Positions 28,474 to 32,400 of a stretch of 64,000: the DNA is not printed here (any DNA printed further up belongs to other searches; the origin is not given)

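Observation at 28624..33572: Same STAND-TPR chassis with a class III adenylyl/guanylyl cyclase in place of GGDEF, convergent with a GAF-HD-GYP phosphodiesterase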

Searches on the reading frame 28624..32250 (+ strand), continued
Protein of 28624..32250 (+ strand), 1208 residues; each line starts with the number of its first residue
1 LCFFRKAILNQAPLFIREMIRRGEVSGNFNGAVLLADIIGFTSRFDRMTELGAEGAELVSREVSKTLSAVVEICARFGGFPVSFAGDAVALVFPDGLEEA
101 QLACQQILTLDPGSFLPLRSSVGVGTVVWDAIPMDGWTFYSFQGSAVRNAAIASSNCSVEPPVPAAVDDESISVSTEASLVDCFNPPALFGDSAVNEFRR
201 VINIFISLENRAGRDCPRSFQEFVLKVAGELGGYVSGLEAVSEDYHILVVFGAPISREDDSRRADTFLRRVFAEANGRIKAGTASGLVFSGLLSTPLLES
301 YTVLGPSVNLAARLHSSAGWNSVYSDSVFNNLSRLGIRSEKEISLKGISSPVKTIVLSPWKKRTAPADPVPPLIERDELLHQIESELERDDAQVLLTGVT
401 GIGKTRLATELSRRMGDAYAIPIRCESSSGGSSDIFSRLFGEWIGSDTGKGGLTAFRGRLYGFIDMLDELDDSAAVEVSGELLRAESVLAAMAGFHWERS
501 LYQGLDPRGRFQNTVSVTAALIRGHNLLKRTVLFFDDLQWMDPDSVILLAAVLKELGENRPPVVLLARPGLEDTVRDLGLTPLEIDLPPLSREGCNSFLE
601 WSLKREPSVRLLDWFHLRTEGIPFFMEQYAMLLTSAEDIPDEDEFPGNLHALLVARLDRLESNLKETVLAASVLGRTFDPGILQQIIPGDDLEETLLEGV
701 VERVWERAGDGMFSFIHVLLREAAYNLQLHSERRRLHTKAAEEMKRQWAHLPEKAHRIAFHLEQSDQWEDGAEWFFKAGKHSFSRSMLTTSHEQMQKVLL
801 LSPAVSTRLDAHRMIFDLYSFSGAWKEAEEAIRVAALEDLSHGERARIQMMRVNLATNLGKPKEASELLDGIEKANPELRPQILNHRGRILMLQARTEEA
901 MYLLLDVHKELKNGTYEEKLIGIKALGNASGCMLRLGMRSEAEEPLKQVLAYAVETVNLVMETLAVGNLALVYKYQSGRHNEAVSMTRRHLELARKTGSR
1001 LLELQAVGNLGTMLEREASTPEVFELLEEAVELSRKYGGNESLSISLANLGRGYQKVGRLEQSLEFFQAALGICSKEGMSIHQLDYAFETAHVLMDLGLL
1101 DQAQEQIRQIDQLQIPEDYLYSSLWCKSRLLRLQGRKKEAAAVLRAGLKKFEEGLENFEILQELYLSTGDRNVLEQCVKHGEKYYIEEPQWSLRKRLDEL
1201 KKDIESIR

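Call 53: find_related_loci(query=A1, collection=genome_contigs, flank=8000)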
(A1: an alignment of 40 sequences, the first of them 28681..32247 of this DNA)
Query A1 (1189 aa) in genome_contigs; peptide patterns used: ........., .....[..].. (x = any residue, [..] = any of these).
43 stretches matched a pattern; 29 encode a relative of the query (tblastn E <= 1e-3); 25 distinct loci.
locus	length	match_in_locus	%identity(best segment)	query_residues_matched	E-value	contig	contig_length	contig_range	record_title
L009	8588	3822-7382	70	1-1186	0e+0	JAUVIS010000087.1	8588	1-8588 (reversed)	MAG: Candidatus Fermentibacteraceae bacterium isolate CSMAG_434 CSMAG_434_k127_2738685_length_8588_cov_29.0154, whole ge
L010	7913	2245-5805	66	1-1186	0e+0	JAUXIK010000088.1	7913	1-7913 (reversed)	MAG: Candidatus Aegiribacteria sp. isolate CSMAG_2979 CSMAG_2979_k119_152776_length_7913_cov_8.9589, whole genome shotgu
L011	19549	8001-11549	65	3-1184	0e+0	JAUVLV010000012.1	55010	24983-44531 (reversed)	MAG: Candidatus Aegiribacteria sp. isolate CSMAG_515 CSMAG_515_k141_900465_length_55010_cov_30.9880, whole genome shotgu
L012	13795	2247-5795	63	1-1183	0e+0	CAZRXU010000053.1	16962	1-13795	MAG TPA_asm: uncultured bacterium isolate binchicken_co67_272 genome assembly, contig: NODE_3445_length_16962_cov_10.200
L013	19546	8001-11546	62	2-1183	0e+0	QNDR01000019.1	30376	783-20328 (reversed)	MAG: Candidatus Fermentibacteria bacterium isolate B71_G9 B71_Guay9_scaffold_00493, whole genome shotgun sequence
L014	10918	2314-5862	63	1-1183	0e+0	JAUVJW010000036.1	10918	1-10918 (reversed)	MAG: Candidatus Fermentibacteraceae bacterium isolate CSMAG_464 CSMAG_464_k127_4699202_length_10918_cov_17.2921, whole g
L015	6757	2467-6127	67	1-1188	0e+0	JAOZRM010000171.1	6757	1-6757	MAG: Candidatus Sabulitectum sp. isolate GMC6.concoct.312_sub GMC6_15678_length_6757_cov_6.858102, whole genome shotgun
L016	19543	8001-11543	54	1-1185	0e+0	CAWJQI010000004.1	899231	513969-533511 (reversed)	MAG: Candidatus Fermentibacteria bacterium isolate MFD03899.bin.2.31 genome assembly, contig: contig_7224, whole genome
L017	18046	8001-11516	53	4-1180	0e+0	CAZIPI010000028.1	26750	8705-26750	MAG TPA_asm: uncultured bacterium isolate binchicken_co44_204 genome assembly, contig: NODE_2790_length_26750_cov_30.897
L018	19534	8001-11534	54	2-1182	0e+0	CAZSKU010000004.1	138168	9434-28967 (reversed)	MAG TPA_asm: uncultured bacterium isolate binchicken_co7_179 genome assembly, contig: NODE_197_length_138168_cov_45.1988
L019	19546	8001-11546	60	1-1182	0e+0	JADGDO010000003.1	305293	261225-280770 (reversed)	MAG: Candidatus Fermentibacteraceae bacterium isolate BB12 NODE_3_length_305293_cov_11.438896, whole genome shotgun sequ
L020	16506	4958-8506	66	1-1183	0e+0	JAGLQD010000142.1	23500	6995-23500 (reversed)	MAG: Candidatus Sabulitectum sp. isolate RS_8_35 ROV157_8.bin.35.fa_142, whole genome shotgun sequence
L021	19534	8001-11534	53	1-1182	0e+0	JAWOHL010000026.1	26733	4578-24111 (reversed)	MAG: Candidatus Fermentibacteraceae bacterium isolate CWP4-2.bin.62 k191_4194615, whole genome shotgun sequence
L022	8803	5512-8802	68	1-1097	0e+0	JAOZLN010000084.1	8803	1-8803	MAG: Candidatus Sabulitectum sp. isolate GMC10.metabat2.20 NODE_8152_length_8803_cov_6.249657, whole genome shotgun sequ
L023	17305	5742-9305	68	1-1187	0e+0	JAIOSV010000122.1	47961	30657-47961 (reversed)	MAG: Candidatus Sabulitectum sp. isolate SMBSF53 bin_42_k127_1309941, whole genome shotgun sequence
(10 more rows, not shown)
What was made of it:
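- All that carry a name are Fermentibacterota (call 53).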

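Call 72: predict_structure(alignment_id=A1)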
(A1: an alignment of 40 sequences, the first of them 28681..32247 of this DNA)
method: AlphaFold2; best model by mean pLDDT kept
length: 1189 residues; sequences in the alignment: 40
mean_pLDDT: 81.3   pTM: 0.64
mean pLDDT of the five models: 81.3, 79.2, 76.8, 73.5, 72.6
residues with pLDDT >= 90: 510; 70-90: 437; 50-70: 155; < 50: 87
segments of 3 or more residues with pLDDT < 50: 30-32, 135-170, 172-174, 286-302, 313-315, 326-331, 409-413
pLDDT, mean of each block of 10 residues (from residue 1): 66 85 51 55 78 87 76 86 89 78 87 77 85 52 29 26 43 52 71 70 88 77 73 60 71 71 57 57 48 41 53 55 50 57 53 85 91 90 88 86 72 61 62 76 90 87 85 70 74 89 91 90 86 90 91 87 92 94 89 91 88 78 57 73 88 94 86 87 88 90 85 88 94 92 94 96 85 96 95 95 91 96 94 95 94 93 95 93 97 91 95 90 94 89 93 87 91 89 93 88 94 93 95 92 96 92 90 95 93 78 91 93 92 86 91 91 86 82 79
secondary structure, 60 per line:
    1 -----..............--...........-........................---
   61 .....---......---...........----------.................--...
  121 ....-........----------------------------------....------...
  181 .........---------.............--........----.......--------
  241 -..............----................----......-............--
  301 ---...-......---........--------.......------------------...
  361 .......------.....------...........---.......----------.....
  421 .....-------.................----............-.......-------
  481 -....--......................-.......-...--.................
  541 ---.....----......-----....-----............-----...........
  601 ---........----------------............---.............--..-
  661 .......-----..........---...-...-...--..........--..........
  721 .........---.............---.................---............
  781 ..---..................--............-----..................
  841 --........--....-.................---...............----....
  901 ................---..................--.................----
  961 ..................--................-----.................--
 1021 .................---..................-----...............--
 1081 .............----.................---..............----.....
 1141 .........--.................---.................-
elements in order (helices of 4 or more, strands of 3 or more residues): E6-19 H22-32 H34-57 E61-65 E69-74 H78-88 E99-115 E118-124 H126-133 H168-171 E178-189 H199-211 E214-221 E226-232 H242-255 E260-275 E280-285 H287-298 E304-306 H308-313 E317-324 E333-339 H358-367 E374-378 H385-395 E399-405 H416-425 H433-449 H454-465 H467-473 H482-485 H488-509 E511-517 H524-540 E544-548 H553-558 E564-567 H573-584 H590-600 H604-611 H628-639 H643-655 H661-667 H673-682 E686-688 E694-696 H699-708 H711-729 H733-745 H749-765 H769-782 H786-803 H806-817 H823-840 H843-850 H853-856 H858-874 H878-892 H897-916 H920-937 H940-956 H961-978 H981-996 H1002-1018 H1021-1037 H1041-1058 H1064-1078 H1081-1093 H1098-1114 H1118-1131 H1136-1149 H1152-1168 H1172-1188
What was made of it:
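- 30319..30870 (+): Helical and winged-helix arm of the STAND module. The full-length AF2 model has pLDDT 85-95 here (call 72).
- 30871..32247 (+): C-terminal TPR superhelix, the presumed sensor or interaction domain. The model is all helical hairpins with pLDDT around 90-96 (call 72).
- In the full-length model the head is less confident (pLDDT 50-85, call 72), and no head-STAND contact can be trusted.
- Tried and rejected: No head-STAND interface was interpreted (call 72).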

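Call 74: fold_search(model_id=the predicted structure, library=pdb)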
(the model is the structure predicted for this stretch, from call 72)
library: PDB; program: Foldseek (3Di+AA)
matches with E <= 10: 1811; with E <= 0.001: 370
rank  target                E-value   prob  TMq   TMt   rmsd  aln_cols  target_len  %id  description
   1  6mfv_A                3.1e-12  1.00  0.18  0.30  28.1       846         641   13  Crystal structure of the Signal Transduction ATPase with Numerous Domains (STAND) protein with a tetratricopeptide rep (released 2019-02-20)
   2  4cm0                  6.2e-11  1.00  0.21  0.50   9.7       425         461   18  Crystal structure of human soluble Adenylyl Cyclase with alpha,beta- methyleneadenosine-5'-triphosphate soaked with bica (released 2014-03-05)
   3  8co7                  1.1e-10  1.00  0.21  0.49  10.5       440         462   17  Crystal structure of human soluble adenylyl cyclase (sAC) in complex with inhibitor TDI-09066 (released 2024-01-03)
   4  5iv4                  1.5e-10  1.00  0.21  0.51   9.5       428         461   18  Crystal structure of the human soluble adenylyl cyclase in complex with the allosteric inhibitor LRE1 (released 2016-08-17)
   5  4usu                  2.8e-10  1.00  0.21  0.50   9.6       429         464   19  Crystal structure of human soluble Adenylyl Cyclase in complex with alpha,beta-methyleneadenosine-5'-triphosphate (released 2014-07-30)
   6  8coj                  3.3e-10  1.00  0.20  0.47  10.5       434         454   16  Crystal structure of human soluble adenylyl cyclase catalytic domain in complex with the inhibitor TDI-10228 (released 2023-04-26)
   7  4cls                  3.4e-10  1.00  0.20  0.49  11.1       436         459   18  Crystal structure of human soluble Adenylyl Cyclase with Pyrophosphate (released 2014-03-05)
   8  4clp                  3.5e-10  1.00  0.21  0.50   9.6       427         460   18  Crystal structure of human soluble Adenylyl Cyclase complex with adenosine-3',5'-cyclic-monophosphate (released 2014-03-05)
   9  4clw                  3.5e-10  1.00  0.20  0.48  10.2       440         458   19  Crystal structure of human soluble Adenylyl Cyclase in complex with alpha,beta-methyleneadenosine-5'-triphosphate soaked (released 2014-03-05)
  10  4clt                  3.7e-10  1.00  0.20  0.47   9.5       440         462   17  Crystal structure of human soluble Adenylyl Cyclase with adenosine-3', 5'-cyclic-monophosphate and pyrophosphate (released 2014-03-05)
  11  4clz                  6.1e-10  1.00  0.20  0.48  10.7       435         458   18  Crystal structure of human soluble Adenylyl Cyclase with Inhibitor 4, 4'-Diisothiocyano-2,2'-stilbenedisulfonic acid (released 2014-03-05)
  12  4cm2                  6.6e-10  1.00  0.20  0.48  10.9       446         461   18  Crystal structure of human soluble Adenylyl Cyclase soaked with bisulfite (released 2014-03-05)
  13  4clk                  6.6e-10  1.00  0.20  0.47  10.0       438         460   19  Crystal structure of human soluble Adenylyl Cyclase in complex with alpha,beta-methyleneadenosine-5'-triphosphate (released 2014-03-05)
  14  4ust                  7.2e-10  1.00  0.21  0.49  10.2       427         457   18  Crystal structure of human soluble Adenylyl Cyclase with pyrophosphate resulting from soaking with GTP and Magnesium (released 2014-07-30)
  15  4clf                  7.8e-10  1.00  0.21  0.49  10.2       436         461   18  Crystal structure of human soluble Adenylyl Cyclase (Apo form) (released 2014-03-05)
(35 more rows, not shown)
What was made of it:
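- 30319..30870 (+): The best PDB fold match of the full-length model is 6mfv, described as a STAND protein with a tetratricopeptide repeat (E 3e-12, call 74).
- On STAND NTPase (AAA_16 type): The best fold hit of the full-length model is 6mfv, a STAND-TPR structure (call 74).
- The full-length model's best fold hit is the STAND-TPR structure 6mfv (call 74). Avs3 appears among the fold hits (call 74).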
